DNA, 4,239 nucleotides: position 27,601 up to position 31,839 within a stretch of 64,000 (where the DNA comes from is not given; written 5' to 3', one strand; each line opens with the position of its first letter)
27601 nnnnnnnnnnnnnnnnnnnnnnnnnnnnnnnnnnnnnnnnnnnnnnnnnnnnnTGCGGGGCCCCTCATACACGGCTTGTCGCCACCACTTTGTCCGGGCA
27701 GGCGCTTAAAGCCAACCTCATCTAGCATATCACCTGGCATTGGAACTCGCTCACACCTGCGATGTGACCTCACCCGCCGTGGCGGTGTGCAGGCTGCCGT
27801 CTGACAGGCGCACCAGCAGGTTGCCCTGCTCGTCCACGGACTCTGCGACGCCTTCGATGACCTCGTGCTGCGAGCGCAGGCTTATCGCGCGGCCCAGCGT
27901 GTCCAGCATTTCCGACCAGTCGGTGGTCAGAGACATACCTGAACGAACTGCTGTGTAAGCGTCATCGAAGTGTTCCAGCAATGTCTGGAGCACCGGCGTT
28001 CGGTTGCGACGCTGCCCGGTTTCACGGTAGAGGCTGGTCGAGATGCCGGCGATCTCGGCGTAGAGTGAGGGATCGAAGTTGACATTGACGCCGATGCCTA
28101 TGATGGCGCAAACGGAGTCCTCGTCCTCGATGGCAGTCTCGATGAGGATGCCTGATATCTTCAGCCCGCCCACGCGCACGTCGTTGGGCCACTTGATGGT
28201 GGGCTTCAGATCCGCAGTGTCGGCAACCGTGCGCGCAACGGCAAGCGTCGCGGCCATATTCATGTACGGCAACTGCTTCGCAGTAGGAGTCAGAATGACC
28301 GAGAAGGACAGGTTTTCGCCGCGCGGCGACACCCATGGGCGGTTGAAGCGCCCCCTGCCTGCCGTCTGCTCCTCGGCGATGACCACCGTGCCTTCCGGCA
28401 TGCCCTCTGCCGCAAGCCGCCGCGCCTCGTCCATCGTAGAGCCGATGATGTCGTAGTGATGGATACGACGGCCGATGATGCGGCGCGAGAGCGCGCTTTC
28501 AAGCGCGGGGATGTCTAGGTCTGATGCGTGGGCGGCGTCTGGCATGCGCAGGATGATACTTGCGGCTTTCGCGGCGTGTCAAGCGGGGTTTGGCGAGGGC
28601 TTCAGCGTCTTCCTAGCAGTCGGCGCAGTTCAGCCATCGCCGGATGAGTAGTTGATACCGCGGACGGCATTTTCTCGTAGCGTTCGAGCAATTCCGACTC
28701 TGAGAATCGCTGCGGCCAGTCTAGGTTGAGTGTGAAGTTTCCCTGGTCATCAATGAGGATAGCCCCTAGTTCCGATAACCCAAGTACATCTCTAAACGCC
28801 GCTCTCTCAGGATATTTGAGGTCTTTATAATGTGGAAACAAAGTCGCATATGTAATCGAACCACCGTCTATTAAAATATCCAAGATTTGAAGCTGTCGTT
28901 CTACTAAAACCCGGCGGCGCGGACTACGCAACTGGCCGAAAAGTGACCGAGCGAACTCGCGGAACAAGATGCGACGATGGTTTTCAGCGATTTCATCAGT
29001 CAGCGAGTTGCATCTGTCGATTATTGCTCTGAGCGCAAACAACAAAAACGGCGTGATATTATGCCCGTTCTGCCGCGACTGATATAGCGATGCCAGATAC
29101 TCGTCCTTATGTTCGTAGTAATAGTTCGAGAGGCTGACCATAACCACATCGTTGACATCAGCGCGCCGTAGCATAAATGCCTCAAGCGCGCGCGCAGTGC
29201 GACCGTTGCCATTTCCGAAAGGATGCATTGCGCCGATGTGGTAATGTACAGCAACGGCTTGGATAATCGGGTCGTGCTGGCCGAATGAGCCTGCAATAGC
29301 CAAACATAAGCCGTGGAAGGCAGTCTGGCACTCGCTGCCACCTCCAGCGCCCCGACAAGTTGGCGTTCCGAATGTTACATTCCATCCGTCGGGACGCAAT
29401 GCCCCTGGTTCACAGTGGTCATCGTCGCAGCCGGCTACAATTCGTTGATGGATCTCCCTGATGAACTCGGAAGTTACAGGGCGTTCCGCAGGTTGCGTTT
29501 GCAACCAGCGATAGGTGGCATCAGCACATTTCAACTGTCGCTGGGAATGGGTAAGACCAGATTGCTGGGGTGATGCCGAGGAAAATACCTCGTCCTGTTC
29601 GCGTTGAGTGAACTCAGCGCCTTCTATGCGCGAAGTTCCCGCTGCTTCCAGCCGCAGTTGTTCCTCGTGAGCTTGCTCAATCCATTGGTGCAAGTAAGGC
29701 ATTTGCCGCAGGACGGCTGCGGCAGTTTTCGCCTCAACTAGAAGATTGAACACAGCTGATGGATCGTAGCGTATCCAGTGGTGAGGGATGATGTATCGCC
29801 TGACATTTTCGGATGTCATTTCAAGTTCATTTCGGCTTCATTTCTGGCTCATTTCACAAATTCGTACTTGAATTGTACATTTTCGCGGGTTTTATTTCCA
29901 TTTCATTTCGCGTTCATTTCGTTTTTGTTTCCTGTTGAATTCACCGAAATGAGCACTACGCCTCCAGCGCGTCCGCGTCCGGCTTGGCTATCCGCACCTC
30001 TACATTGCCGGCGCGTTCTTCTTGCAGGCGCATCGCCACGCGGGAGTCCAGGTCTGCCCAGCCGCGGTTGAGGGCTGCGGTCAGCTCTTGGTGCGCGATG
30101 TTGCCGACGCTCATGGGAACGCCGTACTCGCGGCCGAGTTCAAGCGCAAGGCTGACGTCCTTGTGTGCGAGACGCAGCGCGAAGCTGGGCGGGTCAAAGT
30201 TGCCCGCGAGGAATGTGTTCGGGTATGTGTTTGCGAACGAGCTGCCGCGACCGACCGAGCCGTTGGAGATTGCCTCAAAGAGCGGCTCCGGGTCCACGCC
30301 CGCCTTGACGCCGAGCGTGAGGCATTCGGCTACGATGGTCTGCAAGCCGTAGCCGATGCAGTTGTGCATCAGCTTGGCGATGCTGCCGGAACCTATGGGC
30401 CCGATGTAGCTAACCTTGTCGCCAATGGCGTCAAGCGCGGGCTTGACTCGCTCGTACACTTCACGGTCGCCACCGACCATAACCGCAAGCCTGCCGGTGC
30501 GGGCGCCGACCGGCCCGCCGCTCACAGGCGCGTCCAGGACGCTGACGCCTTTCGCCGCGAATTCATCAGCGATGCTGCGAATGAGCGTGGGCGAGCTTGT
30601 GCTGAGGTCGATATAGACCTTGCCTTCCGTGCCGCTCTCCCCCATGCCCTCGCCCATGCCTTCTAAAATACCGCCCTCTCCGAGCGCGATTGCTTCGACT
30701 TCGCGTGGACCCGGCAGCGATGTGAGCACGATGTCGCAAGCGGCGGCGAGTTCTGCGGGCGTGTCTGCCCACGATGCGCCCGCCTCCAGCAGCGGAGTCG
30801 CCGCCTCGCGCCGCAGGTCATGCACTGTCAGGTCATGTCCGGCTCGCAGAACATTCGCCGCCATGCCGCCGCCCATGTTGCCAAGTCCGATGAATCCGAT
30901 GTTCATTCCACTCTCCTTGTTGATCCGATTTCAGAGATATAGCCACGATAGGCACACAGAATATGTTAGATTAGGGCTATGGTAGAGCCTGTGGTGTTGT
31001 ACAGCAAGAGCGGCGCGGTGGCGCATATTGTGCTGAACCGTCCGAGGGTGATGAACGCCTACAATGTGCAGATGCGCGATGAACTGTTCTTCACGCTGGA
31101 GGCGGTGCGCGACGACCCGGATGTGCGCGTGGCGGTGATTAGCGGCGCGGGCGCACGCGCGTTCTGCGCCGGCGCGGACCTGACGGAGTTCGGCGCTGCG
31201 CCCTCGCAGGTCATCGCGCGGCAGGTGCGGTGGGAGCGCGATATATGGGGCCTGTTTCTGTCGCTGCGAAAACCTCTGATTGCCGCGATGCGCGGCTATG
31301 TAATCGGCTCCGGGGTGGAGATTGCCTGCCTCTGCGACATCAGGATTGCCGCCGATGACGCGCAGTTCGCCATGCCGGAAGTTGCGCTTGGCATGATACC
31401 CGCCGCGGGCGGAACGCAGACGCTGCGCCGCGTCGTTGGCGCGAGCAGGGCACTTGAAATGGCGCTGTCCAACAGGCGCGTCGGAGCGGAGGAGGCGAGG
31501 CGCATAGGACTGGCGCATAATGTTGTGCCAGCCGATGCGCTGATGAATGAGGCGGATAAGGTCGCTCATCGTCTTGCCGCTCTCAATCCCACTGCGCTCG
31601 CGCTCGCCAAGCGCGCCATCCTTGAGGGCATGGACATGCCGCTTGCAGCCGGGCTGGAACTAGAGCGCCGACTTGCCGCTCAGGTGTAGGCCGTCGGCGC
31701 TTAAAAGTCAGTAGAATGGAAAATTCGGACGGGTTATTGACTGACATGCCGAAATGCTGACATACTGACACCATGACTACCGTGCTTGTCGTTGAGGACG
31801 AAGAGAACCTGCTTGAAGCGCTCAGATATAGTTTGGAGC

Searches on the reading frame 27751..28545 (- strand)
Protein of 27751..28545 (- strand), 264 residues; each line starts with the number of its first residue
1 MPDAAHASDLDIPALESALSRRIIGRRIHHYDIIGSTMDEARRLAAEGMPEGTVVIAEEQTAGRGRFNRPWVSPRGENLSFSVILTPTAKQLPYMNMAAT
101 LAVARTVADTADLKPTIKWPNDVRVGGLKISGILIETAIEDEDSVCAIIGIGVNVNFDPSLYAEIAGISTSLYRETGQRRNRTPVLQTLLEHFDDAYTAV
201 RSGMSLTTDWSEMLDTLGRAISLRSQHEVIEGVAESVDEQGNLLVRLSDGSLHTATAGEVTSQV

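Call 92: search_protein_families(library=pfam, proteins=[window:27751-28545:-], max_evalue=0.001)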
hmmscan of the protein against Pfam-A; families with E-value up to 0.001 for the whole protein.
window:27751-28545:- (264 aa): 2 families
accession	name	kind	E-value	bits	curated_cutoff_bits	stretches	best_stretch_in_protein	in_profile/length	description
PF03099.24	BPL_LplA_LipB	-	1.4e-18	67.5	21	1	43-154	15-133/133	Biotin/lipoate A/B protein ligase family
PF02237.23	BPL_C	-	1e-09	38.6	21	1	216-260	1-45/48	Biotin protein ligase C terminal domain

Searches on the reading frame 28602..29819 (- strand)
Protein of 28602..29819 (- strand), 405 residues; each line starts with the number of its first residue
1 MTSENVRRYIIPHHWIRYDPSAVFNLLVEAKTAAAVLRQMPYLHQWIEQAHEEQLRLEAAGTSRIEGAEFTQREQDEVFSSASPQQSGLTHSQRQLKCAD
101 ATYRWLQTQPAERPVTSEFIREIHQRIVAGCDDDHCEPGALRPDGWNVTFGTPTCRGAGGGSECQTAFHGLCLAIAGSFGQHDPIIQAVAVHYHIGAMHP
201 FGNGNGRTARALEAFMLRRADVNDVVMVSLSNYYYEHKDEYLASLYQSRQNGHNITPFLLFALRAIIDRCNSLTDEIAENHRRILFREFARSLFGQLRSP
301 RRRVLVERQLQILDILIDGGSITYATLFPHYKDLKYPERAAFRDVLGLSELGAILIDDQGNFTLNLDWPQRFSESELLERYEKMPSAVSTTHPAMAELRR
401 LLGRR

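Call 3: search_protein_families(library=pfam, proteins=[window:28602-29819:-], max_evalue=1)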
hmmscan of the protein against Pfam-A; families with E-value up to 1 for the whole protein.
window:28602-29819:- (405 aa): 1 family
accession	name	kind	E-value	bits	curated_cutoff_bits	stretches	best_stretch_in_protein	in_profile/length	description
PF02661.23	Fic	-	1.1e-12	49.1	24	1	115-217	2-93/93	Fic/DOC family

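Call 4: search_protein_families(library=padloc, proteins=[window:28602-29819:-], max_evalue=1)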
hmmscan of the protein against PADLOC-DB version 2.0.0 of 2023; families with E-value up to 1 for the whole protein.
window:28602-29819:- (405 aa): 9 families
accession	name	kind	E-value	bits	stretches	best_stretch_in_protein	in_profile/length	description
PDLC03963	SoFic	-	3.5e-40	136.5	1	11-354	14-337/361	-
PDLC04839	PDC-S04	-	4.6e-07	27.7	1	184-248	125-186/205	-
PDLC04836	PDC-S04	-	2.6e-06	24.8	1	187-257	157-221/244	-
PDLC04966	PDC-S24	-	2.3e-05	21.5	1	171-247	290-367/497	-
PDLC04840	PDC-S04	-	4.6e-05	21.3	1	184-245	141-196/227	-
PDLC04837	PDC-S04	-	0.0001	19.7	1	189-257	155-215/234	-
PDLC04841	PDC-S04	-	0.00019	19.2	1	194-269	205-274/292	-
PDLC04838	PDC-S04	-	0.00023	19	1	186-221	130-166/209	-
PDLC04842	PDC-S04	-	0.00065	17.5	1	194-270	107-177/202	-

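Call 5: search_protein_families(library=ncbifam, proteins=[window:28602-29819:-], max_evalue=1)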
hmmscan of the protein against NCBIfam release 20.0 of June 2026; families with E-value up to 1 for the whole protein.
window:28602-29819:- (405 aa): 6 families
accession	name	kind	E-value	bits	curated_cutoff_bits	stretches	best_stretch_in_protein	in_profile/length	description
NF046030.1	ProtAdlyltaseSoFic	equivalog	3.6e-14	52.5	550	1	182-278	176-271/361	protein adenylyltransferase Fic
TIGR02613.1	mob_myst_B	hypoth_equivalog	8e-08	32.4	124.4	1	187-262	111-185/186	mobile mystery protein B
NF010431.0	PRK13857.1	equivalog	0.0081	16.1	103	1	138-191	29-82/120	pilin major subunit VirB2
NF046029.1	ProtAdlyltaseNmFic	equivalog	0.0099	15.6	230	1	194-268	92-160/177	protein adenylyltransferase Fic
NF041381.1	XopAC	subfamily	0.052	12.2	450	1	112-211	301-405/451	XopAC/AvrAC family type III secretion system effector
TIGR01550.1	DOC_P1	subfamily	0.063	13.4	38.65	1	192-222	59-89/122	type II toxin-antitoxin system death-on-curing family toxin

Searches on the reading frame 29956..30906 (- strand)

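Call 92: search_protein_families(library=pfam, proteins=[window:29956-30906:-], max_evalue=0.001)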
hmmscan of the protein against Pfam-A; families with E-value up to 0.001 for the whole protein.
window:29956-30906:- (316 aa): 5 families
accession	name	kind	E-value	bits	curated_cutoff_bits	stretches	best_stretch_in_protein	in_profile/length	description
PF03446.21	NAD_binding_2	-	2.4e-48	164.6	21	1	2-169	1-161/161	NAD binding domain of 6-phosphogluconate dehydrogenase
PF14833.11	NAD_binding_11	-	1.9e-23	83.4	30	1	172-293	1-120/122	NAD-binding of NADP-dependent 3-hydroxyisobutyrate dehydrogenase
PF03807.23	F420_oxidored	-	1.2e-07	32.7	21.6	1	3-65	2-68/94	NADP oxidoreductase coenzyme F420-dependent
PF02826.25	2-Hacid_dh_C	-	0.00065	19.6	25.1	0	2-69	38-104/178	D-isomer specific 2-hydroxyacid dehydrogenase, NAD binding domain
PF02737.24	3HCDH_N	-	0.00079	19.8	22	0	3-41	2-40/180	3-hydroxyacyl-CoA dehydrogenase, NAD binding domain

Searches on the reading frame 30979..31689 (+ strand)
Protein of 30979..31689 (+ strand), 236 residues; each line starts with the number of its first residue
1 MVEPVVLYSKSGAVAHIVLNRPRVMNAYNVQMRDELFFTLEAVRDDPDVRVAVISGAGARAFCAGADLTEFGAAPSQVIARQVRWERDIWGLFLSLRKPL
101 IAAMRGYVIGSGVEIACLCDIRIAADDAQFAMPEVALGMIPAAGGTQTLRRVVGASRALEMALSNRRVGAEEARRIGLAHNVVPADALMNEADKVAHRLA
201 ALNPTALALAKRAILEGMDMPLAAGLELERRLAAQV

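Call 92: search_protein_families(library=pfam, proteins=[window:30979-31689:+], max_evalue=0.001)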
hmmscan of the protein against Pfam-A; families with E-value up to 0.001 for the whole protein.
window:30979-31689:+ (236 aa): 2 families
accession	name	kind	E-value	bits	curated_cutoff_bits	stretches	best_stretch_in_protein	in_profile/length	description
PF00378.25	ECH_1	-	8.5e-58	196.1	27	1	11-233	3-224/251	Enoyl-CoA hydratase/isomerase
PF16113.10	ECH_2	-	9e-40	137.6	27.2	1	15-190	2-179/335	Enoyl-CoA hydratase/isomerase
